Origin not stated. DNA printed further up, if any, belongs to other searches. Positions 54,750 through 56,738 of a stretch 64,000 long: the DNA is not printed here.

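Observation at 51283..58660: A+T-rich island: WYL regulator, AAA+ ATPase, two WG-repeat paralogs, NADAR-like protein and orphans, a candidate uncharacterised conflict or stress system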

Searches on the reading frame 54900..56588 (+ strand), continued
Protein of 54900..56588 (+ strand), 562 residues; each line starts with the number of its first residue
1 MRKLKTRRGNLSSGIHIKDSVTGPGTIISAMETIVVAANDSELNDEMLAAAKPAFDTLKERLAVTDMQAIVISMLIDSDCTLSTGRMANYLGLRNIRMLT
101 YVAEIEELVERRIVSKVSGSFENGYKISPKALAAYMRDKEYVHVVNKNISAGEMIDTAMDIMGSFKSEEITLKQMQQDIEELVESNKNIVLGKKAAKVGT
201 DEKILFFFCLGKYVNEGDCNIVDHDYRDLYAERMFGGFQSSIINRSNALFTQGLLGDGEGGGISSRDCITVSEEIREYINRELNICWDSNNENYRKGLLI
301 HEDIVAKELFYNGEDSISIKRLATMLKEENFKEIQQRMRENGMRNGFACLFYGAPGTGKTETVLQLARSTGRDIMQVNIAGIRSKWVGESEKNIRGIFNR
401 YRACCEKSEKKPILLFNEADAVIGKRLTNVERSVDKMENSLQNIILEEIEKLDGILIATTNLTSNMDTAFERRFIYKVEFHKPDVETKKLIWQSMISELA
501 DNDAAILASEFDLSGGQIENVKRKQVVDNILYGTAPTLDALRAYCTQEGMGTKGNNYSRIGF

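Call 14: find_related_loci(query=A1, collection=genome_contigs, flank=10000)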
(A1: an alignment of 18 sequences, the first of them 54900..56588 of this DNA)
Query A1 (562 aa) in genome_contigs; peptide patterns used: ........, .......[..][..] (x = any residue, [..] = any of these).
599 stretches matched a pattern (row limit reached: there are more); 575 encode a relative of the query (tblastn E <= 1e-3); the best 80 are kept; 80 distinct loci.
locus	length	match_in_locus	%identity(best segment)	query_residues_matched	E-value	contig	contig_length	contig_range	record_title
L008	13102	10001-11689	46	1-562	7e-161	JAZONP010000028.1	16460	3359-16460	MAG: Bacteroidaceae bacterium isolate T1900045637_YK20190331.MAGScoT_cleanbin_000033 SGB_8104_k141_859628, whole genome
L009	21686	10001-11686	58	1-562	0e+0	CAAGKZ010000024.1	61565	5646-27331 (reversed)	MAG TPA_asm: Bacteroidaceae bacterium, isolate HGM04609, WGS project CAAGKZ010000000 data, contig: SRS476346_8_k119_1185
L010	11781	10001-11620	42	24-562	2e-127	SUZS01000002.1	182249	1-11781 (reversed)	MAG: Rikenellaceae bacterium isolate SIG182 NODE_1317_length_182249_cov_8.605045, whole genome shotgun sequence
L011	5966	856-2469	41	26-562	1e-127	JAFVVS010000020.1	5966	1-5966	MAG: Alistipes sp. isolate RGIG5438 Sheep_Colon-5__c107343, whole genome shotgun sequence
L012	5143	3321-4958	40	19-562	3e-124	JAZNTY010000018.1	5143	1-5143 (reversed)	MAG: Alistipes sp. isolate T1900044801_TS20190267.MAGScoT_cleanbin_000025 SGB_2708_k141_1961550, whole genome shotgun se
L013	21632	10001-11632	42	24-562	2e-122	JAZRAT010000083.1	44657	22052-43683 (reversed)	MAG: Alistipes sp. isolate T1900045137_TC20190131.MAGScoT_cleanbin_000031 SGB_4900_k141_1825670, whole genome shotgun se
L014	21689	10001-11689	38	1-562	1e-121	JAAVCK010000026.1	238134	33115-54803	MAG: Bacteroides sp. isolate Mgla_MAG_32-bin_17 c_000000147332, whole genome shotgun sequence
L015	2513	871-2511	38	1-545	1e-127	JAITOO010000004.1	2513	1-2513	MAG: Flavobacteriaceae bacterium isolate Po218_bin61 k119_1270871, whole genome shotgun sequence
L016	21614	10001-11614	39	27-562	2e-121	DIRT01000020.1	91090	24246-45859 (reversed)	MAG TPA_asm: Bacteroidales bacterium UBA5429 UBA5429_contig_1851, whole genome shotgun sequence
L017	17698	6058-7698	40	20-562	1e-120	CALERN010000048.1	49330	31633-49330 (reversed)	MAG TPA_asm: uncultured Porphyromonadaceae bacterium isolate SRR1747065_bin.143_CONCOCT_v1.1_MAG genome assembly, contig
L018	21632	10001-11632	40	14-552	3e-121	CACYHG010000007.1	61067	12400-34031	MAG: uncultured Bacteroidetes bacterium isolate RUG11939 genome assembly, contig: RUG11939_asm_7, whole genome shotgun s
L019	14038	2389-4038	38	18-562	7e-120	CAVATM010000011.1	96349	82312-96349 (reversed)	bacterium isolate G02614-L1_cleanbin_000012 genome assembly, contig: Spades_G02614-L1_contig_118, whole genome shotgun s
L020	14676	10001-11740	41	1-562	6e-120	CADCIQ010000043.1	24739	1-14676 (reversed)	MAG: uncultured Bacteroidales bacterium isolate RUG14682 genome assembly, contig: RUG14682_asm_43, whole genome shotgun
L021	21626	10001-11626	39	22-562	4e-119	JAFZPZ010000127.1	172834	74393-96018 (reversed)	MAG: Bacteroidaceae bacterium isolate RGIG7992 Water_buffalos_Rumen-1__c1230069, whole genome shotgun sequence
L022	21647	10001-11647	40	26-562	2e-119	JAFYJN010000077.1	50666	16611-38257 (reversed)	MAG: Prevotella sp. isolate RGIG7148 Water_buffalos_Abomasum-5__c962387, whole genome shotgun sequence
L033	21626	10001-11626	38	26-562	5e-117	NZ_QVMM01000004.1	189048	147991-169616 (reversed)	Dysgonomonas sp. 216 scaffold4_size189048, whole genome shotgun sequence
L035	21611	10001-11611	39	27-562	2e-116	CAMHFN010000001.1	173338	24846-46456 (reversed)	MAG: uncultured Bacteroidales bacterium isolate SRR11784288_bin.5_metaWRAP_v1.3_MAG genome assembly, contig: ERZ12202745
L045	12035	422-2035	39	27-562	1e-114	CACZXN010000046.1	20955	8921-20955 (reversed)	MAG: uncultured Bacteroidales bacterium isolate RUG13039 genome assembly, contig: RUG13039_asm_46, whole genome shotgun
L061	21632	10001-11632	38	27-562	2e-112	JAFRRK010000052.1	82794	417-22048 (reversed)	MAG: Bacteroidales bacterium isolate RGIG2732 Goat_Omasum-4__c386931, whole genome shotgun sequence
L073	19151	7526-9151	38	27-562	1e-110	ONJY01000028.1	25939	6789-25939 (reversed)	uncultured Bacteroidales bacterium isolate RUG377 genome assembly, contig: scaffold_994, whole genome shotgun sequence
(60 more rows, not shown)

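Call 19: search_protein_families(library=pfam, proteins=[L014:7949-9148:+, L014:9145-9750:+, L033:4028-4522:+, L007:6224-6820:+, L006:3214-3900:-, L061:11713-12933:+, L073:5787-6302:+, L045:2128-2853:+, L009:13594-14526:+, L035:7976-8488:+], max_evalue=0.01)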
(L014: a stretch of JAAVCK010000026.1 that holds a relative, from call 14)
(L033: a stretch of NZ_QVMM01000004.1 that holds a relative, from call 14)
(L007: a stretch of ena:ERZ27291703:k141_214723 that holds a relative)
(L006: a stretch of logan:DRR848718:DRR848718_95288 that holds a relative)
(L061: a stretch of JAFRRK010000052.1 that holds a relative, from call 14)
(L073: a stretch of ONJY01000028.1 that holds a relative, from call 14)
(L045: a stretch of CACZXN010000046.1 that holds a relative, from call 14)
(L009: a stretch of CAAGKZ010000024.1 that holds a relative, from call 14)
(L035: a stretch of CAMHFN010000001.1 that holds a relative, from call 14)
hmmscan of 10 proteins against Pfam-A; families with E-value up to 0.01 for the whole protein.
L014:7949-9148:+ (399 aa): 1 family
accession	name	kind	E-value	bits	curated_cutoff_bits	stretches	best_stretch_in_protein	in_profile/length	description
PF01139.22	RtcB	-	4.9e-56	191.2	27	1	39-395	15-425/426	tRNA-splicing ligase RtcB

L014:9145-9750:+ (201 aa): 2 families
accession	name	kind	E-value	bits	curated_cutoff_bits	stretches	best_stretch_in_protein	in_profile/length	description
PF00472.26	RF-1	-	1.9e-25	89.5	35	1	104-181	6-84/116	RF-1 domain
PF02815.25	MIR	-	0.0014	19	25.6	1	82-148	90-156/185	MIR domain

L033:4028-4522:+ (164 aa): 2 families
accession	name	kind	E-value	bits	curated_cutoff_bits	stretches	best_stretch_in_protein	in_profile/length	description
PF00929.31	RNase_T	-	3.7e-20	73.6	24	1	7-158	3-163/164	Exonuclease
PF16473.11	Rv2179c-like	-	4.5e-13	49.7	27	1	4-162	2-176/177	3'-5' exoribonuclease Rv2179c-like domain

L007:6224-6820:+ (198 aa): 2 families
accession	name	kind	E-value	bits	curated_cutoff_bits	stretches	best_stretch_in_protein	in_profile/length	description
PF13151.12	DUF3990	-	0.00012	22.2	32.2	1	4-63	3-61/152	Protein of unknown function (DUF3990)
PF18760.7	ART-PolyVal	-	0.00019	22.6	31.2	1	4-60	9-59/140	ADP-Ribosyltransferase in polyvalent proteins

L006:3214-3900:- (228 aa): 0 families

L061:11713-12933:+ (406 aa): 1 family
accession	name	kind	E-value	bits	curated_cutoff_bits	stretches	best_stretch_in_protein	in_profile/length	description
PF14281.12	PDDEXK_4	-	9.2e-20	71.8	22.3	1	53-206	5-164/183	PD-(D/E)XK nuclease superfamily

L073:5787-6302:+ (171 aa): 3 families
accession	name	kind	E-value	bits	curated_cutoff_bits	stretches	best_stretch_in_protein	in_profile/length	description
PF13091.12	PLDc_2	-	9.2e-12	45.4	27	1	47-151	26-132/132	PLD-like domain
PF00614.28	PLDc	-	1.7e-07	31.4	21.9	1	93-115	4-26/28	Phospholipase D Active site motif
PF09565.16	RE_NgoFVII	-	0.0012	18.6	23.8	1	92-149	91-147/162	NgoFVII restriction endonuclease N-terminal PLD domain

L045:2128-2853:+ (241 aa): 0 families

L009:13594-14526:+ (310 aa): 1 family
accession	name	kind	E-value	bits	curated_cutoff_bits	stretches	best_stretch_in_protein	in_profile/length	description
PF00294.29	PfkB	-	7.3e-10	39.1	25.8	1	48-303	41-296/302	pfkB family carbohydrate kinase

L035:7976-8488:+ (170 aa): 1 family
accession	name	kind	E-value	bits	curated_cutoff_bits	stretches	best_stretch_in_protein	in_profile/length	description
PF18143.6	HAD_SAK_2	-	1.1e-27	97.5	27.5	1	4-161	1-139/139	HAD domain in Swiss Army Knife RNA repair proteins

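Call 31: predict_structure(alignment_id=A1)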
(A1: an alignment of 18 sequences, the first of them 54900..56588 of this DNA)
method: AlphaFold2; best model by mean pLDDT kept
length: 562 residues; sequences in the alignment: 18
mean_pLDDT: 81.5   pTM: 0.47
mean pLDDT of the five models: 81.5, 81.4, 80.2, 78.4, 69.1
residues with pLDDT >= 90: 150; 70-90: 330; 50-70: 40; < 50: 42
segments of 3 or more residues with pLDDT < 50: 4-16, 261-265, 289-292, 384-388, 550-562
pLDDT, mean of each block of 10 residues (from residue 1): 46 51 83 90 87 92 92 89 90 86 89 79 82 87 79 88 81 88 90 92 95 83 85 84 91 83 60 89 65 64 87 90 92 89 85 85 93 82 52 76 82 88 72 72 85 90 79 86 86 86 89 78 85 83 79 44 37
secondary structure, 60 per line:
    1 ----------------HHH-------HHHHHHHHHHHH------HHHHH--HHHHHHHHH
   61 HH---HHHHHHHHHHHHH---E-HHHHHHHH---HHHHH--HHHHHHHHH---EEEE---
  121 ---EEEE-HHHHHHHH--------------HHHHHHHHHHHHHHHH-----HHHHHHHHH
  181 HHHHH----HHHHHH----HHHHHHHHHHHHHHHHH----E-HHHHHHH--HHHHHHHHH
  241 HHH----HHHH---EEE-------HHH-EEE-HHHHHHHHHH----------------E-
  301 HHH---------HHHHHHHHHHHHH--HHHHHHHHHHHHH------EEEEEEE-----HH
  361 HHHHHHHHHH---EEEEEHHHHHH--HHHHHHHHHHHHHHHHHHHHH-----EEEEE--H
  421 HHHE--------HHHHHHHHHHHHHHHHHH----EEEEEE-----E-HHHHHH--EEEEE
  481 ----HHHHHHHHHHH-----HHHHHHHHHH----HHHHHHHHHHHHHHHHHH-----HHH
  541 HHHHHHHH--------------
elements in order: H27-38 H45-49 H52-62 H66-78 H84-91 H95-99 H102-110 E114-117 E124-127 H129-136 H151-166 H172-185 H190-195 H200-216 H223-229 H232-243 H248-251 E255-257 E269-271 H273-282 H313-325 H328-340 E347-353 H359-370 E374-378 H379-384 H387-407 E413-417 H420-423 H433-450 E455-460 H468-473 E476-480 H485-495 H501-510 H515-532 H538-548

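Call 33: search_solved_structures(query=A1, max_evalue=0.00001)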
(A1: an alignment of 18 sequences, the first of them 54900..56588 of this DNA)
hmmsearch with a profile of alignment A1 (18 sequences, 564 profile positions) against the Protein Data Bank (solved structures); distinct sequences matched with E-value up to 0.00001: 252 (the best 60 are shown).
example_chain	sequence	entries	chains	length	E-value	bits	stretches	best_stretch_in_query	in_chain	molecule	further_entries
5vc7_A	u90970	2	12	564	1.1e-30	110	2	340-526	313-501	VCP-like ATPase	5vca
5g4g_A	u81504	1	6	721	2.6e-30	108.8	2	340-526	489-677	VCP-LIKE ATPASE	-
5g4f_A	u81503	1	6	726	2.7e-30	108.7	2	340-526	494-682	VCP-LIKE ATPASE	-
7wd3_A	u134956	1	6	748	8.1e-30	107.2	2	348-505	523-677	ATPase family gene 2 protein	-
7nku_A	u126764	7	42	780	9.3e-30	107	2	348-505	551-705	ATPase family gene 2 protein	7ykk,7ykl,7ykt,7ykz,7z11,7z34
7wbb_A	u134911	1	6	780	5.1e-28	101.2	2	348-505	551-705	AFG2 isoform 1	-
7t3i_A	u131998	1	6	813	1.1e-24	90.3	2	339-504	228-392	Rix7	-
7swl_A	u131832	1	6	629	2.6e-24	89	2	339-504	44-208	Rix7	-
7wub_C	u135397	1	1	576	4.6e-24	88.2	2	342-499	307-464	Transitional endoplasmic reticulum ATPase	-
7wub_D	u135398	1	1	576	4.6e-24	88.2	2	342-499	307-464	Transitional endoplasmic reticulum ATPase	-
6mck_A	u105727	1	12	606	5.6e-24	87.9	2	342-499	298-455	Transitional endoplasmic reticulum ATPase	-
6mat_A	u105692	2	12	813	5.7e-24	87.9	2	339-504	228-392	Rix7 mutant | Rix7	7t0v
7rlb_A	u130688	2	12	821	9.9e-24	87.1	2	342-499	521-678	Transitional endoplasmic reticulum ATPase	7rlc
7rlh_A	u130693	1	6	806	1.1e-23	87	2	342-499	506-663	Transitional endoplasmic reticulum ATPase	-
7rlg_A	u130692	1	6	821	1.1e-23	86.9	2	342-499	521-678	Transitional endoplasmic reticulum ATPase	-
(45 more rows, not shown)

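Call 34: fold_search(model_id=the predicted structure, library=pdb)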
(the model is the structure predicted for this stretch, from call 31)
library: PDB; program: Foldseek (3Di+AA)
matches with E <= 10: 1913; with E <= 0.001: 1376
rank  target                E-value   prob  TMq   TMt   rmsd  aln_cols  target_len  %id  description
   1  9nkg_B                1.9e-12  1.00  0.39  0.53   5.9       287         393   21  Structure of substrate engaged MIDN-bound human 26S proteasome, EB-MIDN (Composite map) (released 2025-05-07)
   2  7t0v_A                5.2e-12  1.00  0.33  0.33  16.8       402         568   15  CryoEM structure of the crosslinked Rix7 AAA-ATPase (released 2022-03-02)
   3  9bv2_E                5.7e-12  1.00  0.36  0.57   4.4       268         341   20  M2B Midnolin-Proteasome (translocating) (released 2025-06-11)
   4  9bv1_F                7.4e-12  1.00  0.37  0.55   5.5       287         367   18  M2A Midnolin-Proteasome (translocating) (released 2025-06-11)
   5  1iy0                  7.4e-12  1.00  0.31  0.63   6.0       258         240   22  Crystal structure of the FtsH ATPase domain with AMP-PNP from Thermus thermophilus (released 2002-11-06)
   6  9pdi_B                1.0e-11  1.00  0.38  0.52   5.6       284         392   22  Nub1/Fat10-processing human 26S proteasome with Rpt2 at top of spiral staircase and partially unfolded Eos (AAA+ motor (released 2025-11-19)
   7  8usc_B                1.1e-11  1.00  0.37  0.51   7.2       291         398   20  Nub1/Fat10-processing human 26S proteasome (released 2024-11-06)
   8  9pdl_B                1.2e-11  1.00  0.37  0.51   7.2       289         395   20  Nub1/Fat10-processing human 26S proteasome with Rpt5 at top of spiral staircase (AAA+ locally refined) (released 2025-11-19)
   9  9e8o_D                1.3e-11  1.00  0.37  0.53   5.1       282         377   20  Nub1/Fat10-processing human 26S proteasome bound to Txnl1 with Rpt2 at top of spiral staircase and partially unfolded  (released 2024-12-04)
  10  9e8o_B                1.3e-11  1.00  0.36  0.50   5.3       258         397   24  Nub1/Fat10-processing human 26S proteasome bound to Txnl1 with Rpt2 at top of spiral staircase and partially unfolded  (released 2024-12-04)
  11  8usc_F                1.6e-11  1.00  0.36  0.53   6.2       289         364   18  Nub1/Fat10-processing human 26S proteasome (released 2024-11-06)
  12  8usb_F                1.6e-11  1.00  0.37  0.57   5.9       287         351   19  Non-substrate-engaged human 26S proteasome with Nub1/FAT10 bound to Rpn1 (released 2024-11-06)
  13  7t0v_B                1.6e-11  1.00  0.34  0.33  17.5       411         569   14  CryoEM structure of the crosslinked Rix7 AAA-ATPase (released 2022-03-02)
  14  9bv3_E                1.7e-11  1.00  0.38  0.56   4.8       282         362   20  M1B Midnolin-Proteasome (released 2025-06-11)
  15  8usc_C                1.8e-11  1.00  0.37  0.52   5.9       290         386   18  Nub1/Fat10-processing human 26S proteasome (released 2024-11-06)
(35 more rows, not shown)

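Call 35: find_related_loci(query=window:54900-56588:+, collection=metagenome_contigs, flank=10000)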
Query window:54900-56588:+ (562 aa) in metagenome_contigs; peptide patterns used: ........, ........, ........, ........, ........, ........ (x = any residue, [..] = any of these).
126 stretches matched a pattern; 28 encode a relative of the query (tblastn E <= 1e-3); 28 distinct loci.
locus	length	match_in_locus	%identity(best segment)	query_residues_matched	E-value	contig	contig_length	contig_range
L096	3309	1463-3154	59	1-562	0e+0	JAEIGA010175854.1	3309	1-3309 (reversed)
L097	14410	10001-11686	58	1-562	0e+0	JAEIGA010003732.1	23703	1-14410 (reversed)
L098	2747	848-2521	58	1-562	0e+0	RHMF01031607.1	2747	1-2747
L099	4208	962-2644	57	1-562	0e+0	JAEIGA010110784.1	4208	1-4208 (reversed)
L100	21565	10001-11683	56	1-562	0e+0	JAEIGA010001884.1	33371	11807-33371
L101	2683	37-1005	68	240-562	3e-152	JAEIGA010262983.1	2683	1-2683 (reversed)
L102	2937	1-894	71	265-562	3e-148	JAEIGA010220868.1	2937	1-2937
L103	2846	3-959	67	244-562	4e-147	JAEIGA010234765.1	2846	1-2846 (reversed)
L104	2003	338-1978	43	26-562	3e-134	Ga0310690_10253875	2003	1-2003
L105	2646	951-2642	40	1-548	7e-130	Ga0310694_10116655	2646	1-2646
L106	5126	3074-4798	40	2-562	8e-125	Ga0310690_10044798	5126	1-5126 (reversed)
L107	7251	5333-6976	41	26-562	7e-123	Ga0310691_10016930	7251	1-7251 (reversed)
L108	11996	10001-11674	40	17-562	3e-122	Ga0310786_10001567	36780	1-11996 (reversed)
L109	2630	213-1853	40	26-562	4e-125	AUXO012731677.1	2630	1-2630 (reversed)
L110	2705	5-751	73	314-562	2e-123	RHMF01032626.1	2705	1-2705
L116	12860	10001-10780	62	301-562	7e-104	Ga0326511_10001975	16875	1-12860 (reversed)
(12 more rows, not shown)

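Call 36: find_related_loci(query=A1, collection=viral_contigs, flank=10000)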
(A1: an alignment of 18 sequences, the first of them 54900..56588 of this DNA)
Query A1 (562 aa) in viral_contigs; peptide patterns used: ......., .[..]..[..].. (x = any residue, [..] = any of these).
409 stretches matched a pattern; 11 encode a relative of the query (tblastn E <= 1e-3); 11 distinct loci.
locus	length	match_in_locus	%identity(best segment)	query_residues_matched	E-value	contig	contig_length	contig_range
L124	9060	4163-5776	38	27-562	5e-114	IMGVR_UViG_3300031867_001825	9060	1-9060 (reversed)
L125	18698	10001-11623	35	26-562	4e-106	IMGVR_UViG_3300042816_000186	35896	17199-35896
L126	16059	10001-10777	52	302-562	6e-84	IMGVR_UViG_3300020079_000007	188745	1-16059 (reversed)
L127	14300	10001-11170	40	171-562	5e-84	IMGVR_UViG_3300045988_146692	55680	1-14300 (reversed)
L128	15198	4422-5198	51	302-562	1e-82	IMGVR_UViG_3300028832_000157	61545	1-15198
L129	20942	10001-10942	44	246-553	2e-79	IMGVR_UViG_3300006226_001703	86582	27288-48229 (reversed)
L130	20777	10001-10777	48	302-562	9e-76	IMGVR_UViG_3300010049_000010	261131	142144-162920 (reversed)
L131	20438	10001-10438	29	348-493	3e-8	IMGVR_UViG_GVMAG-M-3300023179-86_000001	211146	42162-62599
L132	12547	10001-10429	28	342-484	4e-8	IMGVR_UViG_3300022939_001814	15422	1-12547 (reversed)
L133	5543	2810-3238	28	342-484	3e-8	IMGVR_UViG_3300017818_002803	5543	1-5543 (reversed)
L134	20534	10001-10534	25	348-521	3e-6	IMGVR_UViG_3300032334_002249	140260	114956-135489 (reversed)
